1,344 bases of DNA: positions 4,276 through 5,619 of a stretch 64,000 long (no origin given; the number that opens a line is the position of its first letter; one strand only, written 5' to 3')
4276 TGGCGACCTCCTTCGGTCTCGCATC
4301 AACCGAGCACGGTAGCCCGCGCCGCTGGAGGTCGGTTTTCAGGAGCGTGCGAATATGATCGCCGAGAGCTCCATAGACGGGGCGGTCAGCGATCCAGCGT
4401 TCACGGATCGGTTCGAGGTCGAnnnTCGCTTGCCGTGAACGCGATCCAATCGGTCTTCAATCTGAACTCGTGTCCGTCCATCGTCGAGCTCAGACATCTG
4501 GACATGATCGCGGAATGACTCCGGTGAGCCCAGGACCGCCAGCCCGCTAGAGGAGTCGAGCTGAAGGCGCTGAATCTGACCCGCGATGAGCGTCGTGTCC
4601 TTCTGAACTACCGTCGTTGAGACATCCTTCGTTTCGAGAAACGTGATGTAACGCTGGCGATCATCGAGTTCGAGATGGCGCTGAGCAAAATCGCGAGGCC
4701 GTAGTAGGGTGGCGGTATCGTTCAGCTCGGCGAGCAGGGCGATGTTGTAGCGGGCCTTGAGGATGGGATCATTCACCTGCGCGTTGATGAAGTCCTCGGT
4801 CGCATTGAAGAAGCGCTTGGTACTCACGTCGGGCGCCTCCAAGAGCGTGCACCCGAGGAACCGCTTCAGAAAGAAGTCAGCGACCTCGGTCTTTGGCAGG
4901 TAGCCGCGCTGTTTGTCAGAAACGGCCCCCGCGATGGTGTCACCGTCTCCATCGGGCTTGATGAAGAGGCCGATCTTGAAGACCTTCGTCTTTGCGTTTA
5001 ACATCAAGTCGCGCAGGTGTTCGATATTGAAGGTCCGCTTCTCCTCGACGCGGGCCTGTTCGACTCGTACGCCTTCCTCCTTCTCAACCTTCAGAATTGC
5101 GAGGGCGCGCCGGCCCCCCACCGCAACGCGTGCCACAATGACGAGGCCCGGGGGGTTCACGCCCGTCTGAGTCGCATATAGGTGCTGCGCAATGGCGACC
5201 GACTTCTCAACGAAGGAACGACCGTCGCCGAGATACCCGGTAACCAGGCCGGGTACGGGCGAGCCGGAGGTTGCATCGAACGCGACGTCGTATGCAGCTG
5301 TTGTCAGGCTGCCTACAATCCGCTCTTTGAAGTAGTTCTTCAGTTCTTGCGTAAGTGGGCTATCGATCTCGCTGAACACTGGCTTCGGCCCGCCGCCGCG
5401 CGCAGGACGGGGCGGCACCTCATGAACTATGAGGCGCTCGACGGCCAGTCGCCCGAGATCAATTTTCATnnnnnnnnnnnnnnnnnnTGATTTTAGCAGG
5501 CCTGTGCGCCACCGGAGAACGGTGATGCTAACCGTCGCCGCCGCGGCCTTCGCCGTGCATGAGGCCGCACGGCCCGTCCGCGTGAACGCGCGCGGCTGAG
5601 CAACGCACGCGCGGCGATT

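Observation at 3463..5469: Low-GC, translationally coupled NdpA/YejK-like + RelA/SpoT (toxSAS-like) two-gene module inside a defense island: candidate undescribed toxin/abortive-infection pair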

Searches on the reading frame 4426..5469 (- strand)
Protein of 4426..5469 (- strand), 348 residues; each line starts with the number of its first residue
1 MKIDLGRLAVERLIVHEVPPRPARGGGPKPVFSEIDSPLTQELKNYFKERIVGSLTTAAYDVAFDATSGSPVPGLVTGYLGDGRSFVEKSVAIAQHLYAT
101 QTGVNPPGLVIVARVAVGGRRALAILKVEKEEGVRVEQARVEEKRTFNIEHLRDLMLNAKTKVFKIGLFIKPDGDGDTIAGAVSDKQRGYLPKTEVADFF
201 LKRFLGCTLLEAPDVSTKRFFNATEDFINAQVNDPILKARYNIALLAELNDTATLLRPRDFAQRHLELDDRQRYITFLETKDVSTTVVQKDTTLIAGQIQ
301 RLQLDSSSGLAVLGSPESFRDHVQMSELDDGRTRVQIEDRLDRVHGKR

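Call 5: search_protein_families(library=pfam, proteins=[window:4426-5469:-], max_evalue=0.01)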
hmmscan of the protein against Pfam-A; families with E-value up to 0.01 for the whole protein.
window:4426-5469:- (348 aa): 1 family
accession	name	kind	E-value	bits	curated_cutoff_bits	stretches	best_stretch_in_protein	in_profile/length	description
PF04245.18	NA37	-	1.2e-15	58.1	24.6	1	32-239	14-220/325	37-kD nucleoid-associated bacterial protein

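Call 6: search_protein_families(library=padloc, proteins=[window:4426-5469:-], max_evalue=0.01)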
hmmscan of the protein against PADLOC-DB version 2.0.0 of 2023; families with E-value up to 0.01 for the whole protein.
window:4426-5469:- (348 aa): 0 families

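Call 7: search_protein_families(library=ncbifam, proteins=[window:4426-5469:-], max_evalue=0.1)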
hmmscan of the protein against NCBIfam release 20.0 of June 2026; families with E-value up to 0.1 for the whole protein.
window:4426-5469:- (348 aa): 0 families

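Call 10: find_homologous_proteins(query=window:4426-5469:-)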
Query window:4426-5469:- (348 aa): 175 proteins with E <= 0.001 among 7200 candidates; the best 120 are listed.
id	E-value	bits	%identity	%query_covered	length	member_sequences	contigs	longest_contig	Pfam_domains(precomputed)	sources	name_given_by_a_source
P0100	1.2e-224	762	100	100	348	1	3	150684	PF04245.19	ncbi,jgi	jgi:hypothetical protein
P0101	6.3e-189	645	84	100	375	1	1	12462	PF04245.19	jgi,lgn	jgi:hypothetical protein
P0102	2.4e-175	600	78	100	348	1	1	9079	PF04245.19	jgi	jgi:hypothetical protein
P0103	4.9e-155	534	71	100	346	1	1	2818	PF04245.19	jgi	jgi:hypothetical protein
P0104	4.7e-130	452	67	91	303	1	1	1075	PF04245.19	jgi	jgi:hypothetical protein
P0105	1.1e-127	444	61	100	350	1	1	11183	PF04245.19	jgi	jgi:hypothetical protein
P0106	1.8e-127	443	60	100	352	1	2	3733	PF04245.19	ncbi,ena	-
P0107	1.4e-126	440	58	100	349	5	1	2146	PF04245.19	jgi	-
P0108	7.2e-126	438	58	100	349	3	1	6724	PF04245.19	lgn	-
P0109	1.1e-125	437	60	100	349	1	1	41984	PF04245.19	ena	-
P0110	1.5e-124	433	59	99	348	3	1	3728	PF04245.19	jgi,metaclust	metaclust:\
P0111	4.7e-124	432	59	100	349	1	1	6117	PF04245.19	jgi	jgi:hypothetical protein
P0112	8.5e-123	428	60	100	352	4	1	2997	PF04245.19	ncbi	-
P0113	4.3e-122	425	57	100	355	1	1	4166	PF04245.19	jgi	jgi:nucleoid-associated protein YejK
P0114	1.4e-121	424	56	99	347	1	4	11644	PF04245.19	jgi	-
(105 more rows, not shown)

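Call 12: find_encoding_contigs(protein=P0100, flank=10000, max_places=4)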
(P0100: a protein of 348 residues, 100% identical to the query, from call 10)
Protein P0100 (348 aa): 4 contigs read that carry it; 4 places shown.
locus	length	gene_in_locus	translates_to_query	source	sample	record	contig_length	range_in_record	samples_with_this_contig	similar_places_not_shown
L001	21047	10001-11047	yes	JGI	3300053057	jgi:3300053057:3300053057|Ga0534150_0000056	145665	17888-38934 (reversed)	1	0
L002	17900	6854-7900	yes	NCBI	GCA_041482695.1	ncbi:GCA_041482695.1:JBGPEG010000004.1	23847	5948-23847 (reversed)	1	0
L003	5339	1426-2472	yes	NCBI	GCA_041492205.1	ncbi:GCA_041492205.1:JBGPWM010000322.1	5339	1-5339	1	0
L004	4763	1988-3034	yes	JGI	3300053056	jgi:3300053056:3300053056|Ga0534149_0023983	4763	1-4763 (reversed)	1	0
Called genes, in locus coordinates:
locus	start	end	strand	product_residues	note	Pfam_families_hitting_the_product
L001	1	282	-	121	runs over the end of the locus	PF03551:PadR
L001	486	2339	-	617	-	PF06480:FtsH_ext, PF00004:AAA, PF17862:AAA_lid_3, PF01434:Peptidase_M41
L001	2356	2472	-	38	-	-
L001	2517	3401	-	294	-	PF00582:Usp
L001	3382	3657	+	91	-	-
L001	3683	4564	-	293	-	PF00582:Usp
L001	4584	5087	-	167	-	PF00582:Usp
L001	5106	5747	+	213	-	-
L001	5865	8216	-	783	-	PF27160:Y4kK_N (weak), PF00082:Peptidase_S8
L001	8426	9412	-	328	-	PF00004:AAA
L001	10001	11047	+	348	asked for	PF04245:NA37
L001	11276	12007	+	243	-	PF04607:RelA_SpoT (weak)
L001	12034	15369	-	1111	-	PF18731:HEPN_Swt1, PF04465:DUF499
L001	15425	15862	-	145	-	PF04343:DUF488, PF22751:DUF488-N3a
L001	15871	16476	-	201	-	PF04343:DUF488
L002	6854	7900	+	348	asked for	PF04245:NA37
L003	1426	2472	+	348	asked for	PF04245:NA37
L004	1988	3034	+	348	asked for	PF04245:NA37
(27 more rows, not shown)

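Call 34: search_solved_structures(query=window:4426-5469:-, max_evalue=1, show_alignments=2)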
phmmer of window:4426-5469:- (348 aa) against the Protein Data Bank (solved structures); distinct sequences matched with E-value up to 1: 0.

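Call 74: find_related_loci(query=A4, collection=metagenome_contigs, flank=4000)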
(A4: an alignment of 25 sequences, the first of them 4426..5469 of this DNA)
Query A4 (348 aa) in metagenome_contigs; peptide patterns used: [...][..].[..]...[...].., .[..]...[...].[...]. (x = any residue, [..] = any of these).
439 stretches matched a pattern; 71 encode a relative of the query (tblastn E <= 1e-3); 71 distinct loci.
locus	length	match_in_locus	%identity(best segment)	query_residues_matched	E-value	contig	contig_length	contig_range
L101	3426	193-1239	60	1-348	1e-140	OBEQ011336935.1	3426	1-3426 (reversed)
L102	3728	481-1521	59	3-347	4e-138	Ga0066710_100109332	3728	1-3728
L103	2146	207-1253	58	1-348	2e-143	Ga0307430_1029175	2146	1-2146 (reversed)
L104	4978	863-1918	60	1-348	2e-134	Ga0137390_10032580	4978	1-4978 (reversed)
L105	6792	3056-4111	60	1-348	2e-133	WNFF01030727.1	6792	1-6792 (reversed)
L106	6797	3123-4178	60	1-348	2e-133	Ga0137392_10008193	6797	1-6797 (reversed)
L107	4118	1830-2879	56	1-348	1e-127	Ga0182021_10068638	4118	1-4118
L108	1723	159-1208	55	1-348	5e-135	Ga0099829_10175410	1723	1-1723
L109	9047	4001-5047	52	1-348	7e-120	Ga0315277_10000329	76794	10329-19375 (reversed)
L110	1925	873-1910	54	3-347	7e-128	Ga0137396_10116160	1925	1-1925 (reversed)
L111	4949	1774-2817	50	1-347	9e-115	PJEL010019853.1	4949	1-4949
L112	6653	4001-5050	52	1-348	6e-111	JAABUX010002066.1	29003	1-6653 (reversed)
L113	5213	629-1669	49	1-348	5e-105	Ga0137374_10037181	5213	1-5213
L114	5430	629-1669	49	1-348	5e-105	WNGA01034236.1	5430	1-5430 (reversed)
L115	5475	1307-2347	48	1-348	4e-103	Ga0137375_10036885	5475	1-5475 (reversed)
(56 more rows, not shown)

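Call 86: list_cluster_members(proteins=[P0100, P0004])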
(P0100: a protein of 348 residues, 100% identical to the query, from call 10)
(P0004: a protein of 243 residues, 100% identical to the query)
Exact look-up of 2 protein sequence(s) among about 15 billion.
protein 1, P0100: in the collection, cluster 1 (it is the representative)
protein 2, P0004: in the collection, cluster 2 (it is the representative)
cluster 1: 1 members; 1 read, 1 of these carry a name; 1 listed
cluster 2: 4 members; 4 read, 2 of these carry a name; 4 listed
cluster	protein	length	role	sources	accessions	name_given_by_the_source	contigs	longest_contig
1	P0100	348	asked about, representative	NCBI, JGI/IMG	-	hypothetical protein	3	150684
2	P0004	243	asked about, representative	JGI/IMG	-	hypothetical protein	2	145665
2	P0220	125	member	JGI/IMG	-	hypothetical protein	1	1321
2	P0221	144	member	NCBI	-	-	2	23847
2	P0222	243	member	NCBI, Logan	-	-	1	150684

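Call 87: predict_structure(alignment_id=A4)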
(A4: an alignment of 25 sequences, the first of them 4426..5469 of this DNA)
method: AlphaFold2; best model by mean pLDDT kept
length: 348 residues; sequences in the alignment: 25
mean_pLDDT: 83.0   pTM: 0.69
mean pLDDT of the five models: 83.0, 82.3, 78.5, 75.4, 73.4
residues with pLDDT >= 90: 117; 70-90: 187; 50-70: 33; < 50: 11
segments of 3 or more residues with pLDDT < 50: 158-160, 189-194
pLDDT, mean of each block of 10 residues (from residue 1): 82 90 78 89 89 83 88 93 90 92 77 92 88 65 79 59 79 71 70 57 87 86 95 90 91 91 95 96 89 83 79 79 83 82 68
secondary structure, 60 per line:
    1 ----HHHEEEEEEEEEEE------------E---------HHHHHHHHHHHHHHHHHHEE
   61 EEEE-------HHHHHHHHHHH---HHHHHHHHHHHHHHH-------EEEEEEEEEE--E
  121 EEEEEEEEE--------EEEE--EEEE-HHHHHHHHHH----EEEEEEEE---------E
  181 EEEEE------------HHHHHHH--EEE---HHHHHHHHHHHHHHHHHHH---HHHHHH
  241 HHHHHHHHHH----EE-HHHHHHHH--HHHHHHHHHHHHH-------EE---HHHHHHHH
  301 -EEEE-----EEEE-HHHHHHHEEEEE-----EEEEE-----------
elements in order: E8-18 H41-58 E59-64 H72-82 H86-100 E108-117 E120-129 E138-141 E144-147 H149-158 E163-170 E180-185 H198-204 E207-209 H213-231 H235-250 H258-265 H268-280 H293-300 E302-305 E311-314 H316-322 E323-327 E333-337

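Call 90: fold_search(model_id=the predicted structure, library=pdb)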
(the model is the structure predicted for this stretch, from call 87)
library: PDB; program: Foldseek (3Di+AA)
matches with E <= 10: 388; with E <= 0.001: 1
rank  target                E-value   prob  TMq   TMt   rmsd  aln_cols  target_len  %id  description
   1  9be2                  1.6e-08  1.00  0.40  0.41  14.6       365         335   13  Structure of the E. coli nucleic associated protein, YejK (released 2024-05-15)
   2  6rre_B                2.2e-02  0.09  0.12  0.11  18.5       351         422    9  SidD, deAMPylase from Legionella pneumophila (released 2020-10-07)
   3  6rre_A                2.8e-02  0.08  0.11  0.10  17.2       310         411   10  SidD, deAMPylase from Legionella pneumophila (released 2020-10-07)
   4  8t85                  8.4e-02  0.09  0.11  0.11  15.0       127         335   10  Structure of RssB bound to beryllofluoride (released 2024-01-17)
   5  6rre_E                1.1e-01  0.06  0.11  0.10  19.0       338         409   12  SidD, deAMPylase from Legionella pneumophila (released 2020-10-07)
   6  6ka3_A                1.3e-01  0.14  0.15  0.26  15.5       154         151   12  Crystal structure of a Thebaine synthase from Papaver somniferum (released 2020-06-24)
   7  6z4e                  1.3e-01  0.08  0.11  0.16  12.8       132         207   13  The structure of the C-terminal domain of RssB from E. coli (released 2020-07-29)
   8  6rre_F                1.3e-01  0.07  0.13  0.12  17.7       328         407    8  SidD, deAMPylase from Legionella pneumophila (released 2020-10-07)
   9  8sue_A                1.4e-01  0.06  0.10  0.07  18.8       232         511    9  Human asparagine synthetase (apo-ASNS) (released 2024-05-22)
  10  3tho_A                1.6e-01  0.08  0.15  0.15  18.3       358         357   10  Crystal structure of Mre11:Rad50 in its ATP/ADP bound state (released 2011-10-12)
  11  8owa                  1.7e-01  0.04  0.12  0.06  20.4       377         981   10  SR Ca(2+)-ATPase in the E2 state complexed with the photoswitch-thapsigargin derivative AzTG-4 (released 2023-06-21)
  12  7nsa                  1.8e-01  0.02  0.08  0.12  19.2       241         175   13  Triphosphate tunnel metalloenzyme from Sulfolobus acidocaldarius in complex with pyrophosphate and calcium (released 2021-06-02)
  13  8c7t_A                2.3e-01  0.12  0.12  0.15  16.5       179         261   10  Unliganded transcriptional pleiotropic repressor CodY from Enterococcus faecalis (released 2023-06-28)
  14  7tdz_i                2.3e-01  0.07  0.17  0.07  17.3       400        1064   10  Cryo-EM model of protomer of the cytoplasmic ring of the nuclear pore complex from Xenopus laevis (released 2022-06-22)
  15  5ec6                  2.4e-01  0.20  0.11  0.12  10.3        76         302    9  The apo crystal structure of haemoglobin receptor HpuA from Kingella denitrificans (released 2015-11-04)
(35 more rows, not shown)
